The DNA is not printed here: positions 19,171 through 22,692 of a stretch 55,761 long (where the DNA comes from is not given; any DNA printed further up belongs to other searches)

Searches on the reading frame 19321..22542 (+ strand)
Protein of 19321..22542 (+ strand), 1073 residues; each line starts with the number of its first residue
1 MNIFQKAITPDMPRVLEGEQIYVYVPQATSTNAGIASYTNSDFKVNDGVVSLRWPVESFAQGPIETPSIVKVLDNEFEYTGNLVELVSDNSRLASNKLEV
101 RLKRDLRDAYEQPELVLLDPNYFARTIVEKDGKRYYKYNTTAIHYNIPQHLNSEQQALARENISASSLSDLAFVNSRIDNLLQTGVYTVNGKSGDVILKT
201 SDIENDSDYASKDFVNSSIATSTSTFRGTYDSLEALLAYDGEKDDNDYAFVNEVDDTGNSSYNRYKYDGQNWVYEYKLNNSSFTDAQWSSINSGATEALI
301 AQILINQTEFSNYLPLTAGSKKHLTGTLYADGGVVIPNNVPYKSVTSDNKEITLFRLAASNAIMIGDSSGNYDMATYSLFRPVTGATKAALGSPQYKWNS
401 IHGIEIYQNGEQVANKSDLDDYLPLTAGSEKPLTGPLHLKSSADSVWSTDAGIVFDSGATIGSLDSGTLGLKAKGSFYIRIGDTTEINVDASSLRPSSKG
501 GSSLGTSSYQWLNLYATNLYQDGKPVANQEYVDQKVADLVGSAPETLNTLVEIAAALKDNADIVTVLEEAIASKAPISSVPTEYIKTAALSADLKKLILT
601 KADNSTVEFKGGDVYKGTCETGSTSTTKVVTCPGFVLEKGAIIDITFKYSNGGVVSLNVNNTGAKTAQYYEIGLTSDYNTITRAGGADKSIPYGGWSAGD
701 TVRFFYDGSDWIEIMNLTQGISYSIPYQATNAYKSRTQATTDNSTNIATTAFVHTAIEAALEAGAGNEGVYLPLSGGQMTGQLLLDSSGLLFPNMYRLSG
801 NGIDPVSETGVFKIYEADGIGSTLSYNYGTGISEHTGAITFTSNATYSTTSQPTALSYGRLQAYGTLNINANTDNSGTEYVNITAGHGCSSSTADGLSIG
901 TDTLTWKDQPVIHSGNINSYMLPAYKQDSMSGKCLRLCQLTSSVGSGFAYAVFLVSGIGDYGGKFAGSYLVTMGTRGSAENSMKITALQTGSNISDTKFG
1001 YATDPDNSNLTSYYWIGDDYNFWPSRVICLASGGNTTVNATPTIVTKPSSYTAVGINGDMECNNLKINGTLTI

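Call 6: search_protein_families(library=phrogs, proteins=[window:19321-22542:+], max_evalue=0.01)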
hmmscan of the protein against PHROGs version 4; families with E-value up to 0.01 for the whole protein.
window:19321-22542:+ (1073 aa): 11 families
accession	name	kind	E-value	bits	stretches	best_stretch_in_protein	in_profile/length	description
phrog_1197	-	tail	2.2e-13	51.1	1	527-575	190-238/715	tail protein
phrog_7032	-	tail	9.9e-12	44.7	1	525-614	275-366/866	tail fiber protein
phrog_2631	-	tail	3e-11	43.6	1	525-589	370-436/644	tail fiber protein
phrog_4757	-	unknown function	1.5e-10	41.8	1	529-576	95-142/359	-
phrog_8713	-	tail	1.5e-08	35.1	1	523-579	417-473/509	tail fiber protein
phrog_4209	-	tail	6.6e-08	33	1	523-579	65-114/406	tail fiber protein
phrog_23820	-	tail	1.8e-05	25.8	1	532-600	105-167/221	tail fiber protein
phrog_18185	-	tail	3.1e-05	24.6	1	525-580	239-294/399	tail fiber protein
phrog_8309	-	unknown function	6.8e-05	23.2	1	528-575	194-241/312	-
phrog_1125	-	tail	0.00053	20.4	1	529-575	266-311/412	tail fiber protein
phrog_18608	-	unknown function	0.0025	18.1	1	526-574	159-207/416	-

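Call 44: search_protein_families(library=pfam, max_evalue=0.1, proteins=[window:19321-22542:+])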
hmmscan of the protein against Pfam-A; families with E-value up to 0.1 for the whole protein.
window:19321-22542:+ (1073 aa): 0 families
